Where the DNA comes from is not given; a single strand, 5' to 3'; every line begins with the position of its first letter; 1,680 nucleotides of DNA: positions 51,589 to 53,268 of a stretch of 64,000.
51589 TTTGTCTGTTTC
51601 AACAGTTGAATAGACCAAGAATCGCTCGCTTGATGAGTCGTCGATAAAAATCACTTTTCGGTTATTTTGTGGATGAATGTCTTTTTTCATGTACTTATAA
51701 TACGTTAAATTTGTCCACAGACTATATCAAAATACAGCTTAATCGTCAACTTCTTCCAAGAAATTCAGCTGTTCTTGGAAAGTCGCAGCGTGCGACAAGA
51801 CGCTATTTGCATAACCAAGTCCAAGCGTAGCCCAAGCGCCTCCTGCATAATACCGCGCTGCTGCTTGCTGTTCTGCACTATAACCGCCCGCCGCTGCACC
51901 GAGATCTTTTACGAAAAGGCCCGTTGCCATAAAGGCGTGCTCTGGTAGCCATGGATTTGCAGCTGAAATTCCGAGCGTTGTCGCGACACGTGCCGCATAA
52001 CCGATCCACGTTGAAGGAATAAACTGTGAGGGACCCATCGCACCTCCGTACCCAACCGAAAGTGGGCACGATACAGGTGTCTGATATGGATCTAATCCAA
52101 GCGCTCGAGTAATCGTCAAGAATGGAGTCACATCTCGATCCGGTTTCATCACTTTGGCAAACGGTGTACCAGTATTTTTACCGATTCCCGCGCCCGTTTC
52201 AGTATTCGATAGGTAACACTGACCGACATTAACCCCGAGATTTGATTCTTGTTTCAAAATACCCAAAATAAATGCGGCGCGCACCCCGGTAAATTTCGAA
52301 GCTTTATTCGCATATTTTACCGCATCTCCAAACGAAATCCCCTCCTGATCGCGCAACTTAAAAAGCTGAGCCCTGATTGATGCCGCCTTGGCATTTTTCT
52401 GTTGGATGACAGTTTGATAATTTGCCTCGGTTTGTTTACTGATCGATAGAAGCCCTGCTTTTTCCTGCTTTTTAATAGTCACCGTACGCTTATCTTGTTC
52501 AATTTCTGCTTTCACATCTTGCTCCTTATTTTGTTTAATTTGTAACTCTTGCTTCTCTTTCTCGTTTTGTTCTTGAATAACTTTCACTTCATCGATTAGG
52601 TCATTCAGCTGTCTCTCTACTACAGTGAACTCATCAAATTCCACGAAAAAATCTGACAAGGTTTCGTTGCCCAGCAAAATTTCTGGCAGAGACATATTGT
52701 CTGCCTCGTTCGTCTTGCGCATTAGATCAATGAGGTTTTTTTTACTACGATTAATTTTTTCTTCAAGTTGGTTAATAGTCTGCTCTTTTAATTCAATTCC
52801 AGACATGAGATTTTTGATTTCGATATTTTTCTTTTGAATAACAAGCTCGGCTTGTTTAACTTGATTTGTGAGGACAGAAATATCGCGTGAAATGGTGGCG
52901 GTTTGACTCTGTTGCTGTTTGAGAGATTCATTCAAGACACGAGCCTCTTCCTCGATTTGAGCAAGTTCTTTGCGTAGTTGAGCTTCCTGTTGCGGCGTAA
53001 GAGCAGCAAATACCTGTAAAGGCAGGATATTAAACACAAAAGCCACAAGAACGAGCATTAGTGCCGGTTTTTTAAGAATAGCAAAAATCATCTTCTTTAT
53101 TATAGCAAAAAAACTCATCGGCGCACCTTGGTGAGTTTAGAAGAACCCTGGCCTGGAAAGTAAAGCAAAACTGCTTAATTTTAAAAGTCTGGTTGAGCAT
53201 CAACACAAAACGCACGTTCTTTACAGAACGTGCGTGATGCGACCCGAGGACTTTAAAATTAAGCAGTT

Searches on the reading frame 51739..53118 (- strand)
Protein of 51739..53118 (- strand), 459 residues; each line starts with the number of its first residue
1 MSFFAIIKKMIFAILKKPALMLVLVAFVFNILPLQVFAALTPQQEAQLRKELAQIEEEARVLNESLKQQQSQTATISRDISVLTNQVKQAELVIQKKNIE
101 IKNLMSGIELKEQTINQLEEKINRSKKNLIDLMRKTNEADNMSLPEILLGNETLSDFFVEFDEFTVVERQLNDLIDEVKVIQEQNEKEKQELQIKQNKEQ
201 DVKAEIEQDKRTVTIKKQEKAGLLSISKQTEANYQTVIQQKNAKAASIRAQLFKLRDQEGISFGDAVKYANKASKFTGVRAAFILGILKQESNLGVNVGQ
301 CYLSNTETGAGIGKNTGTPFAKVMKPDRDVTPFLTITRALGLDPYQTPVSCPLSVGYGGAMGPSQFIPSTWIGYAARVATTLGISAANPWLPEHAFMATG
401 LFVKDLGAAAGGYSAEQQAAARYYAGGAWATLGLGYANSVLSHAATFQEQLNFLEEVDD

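Call 55: search_protein_families(library=pfam, proteins=[window:51739-53118:-], max_evalue=0.00001)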
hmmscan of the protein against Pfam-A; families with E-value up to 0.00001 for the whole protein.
window:51739-53118:- (459 aa): 1 family
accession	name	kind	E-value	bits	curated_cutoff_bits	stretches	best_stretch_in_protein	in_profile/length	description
PF13406.11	SLT_2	-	3.7e-06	26.8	24.3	1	258-376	64-171/292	Transglycosylase SLT domain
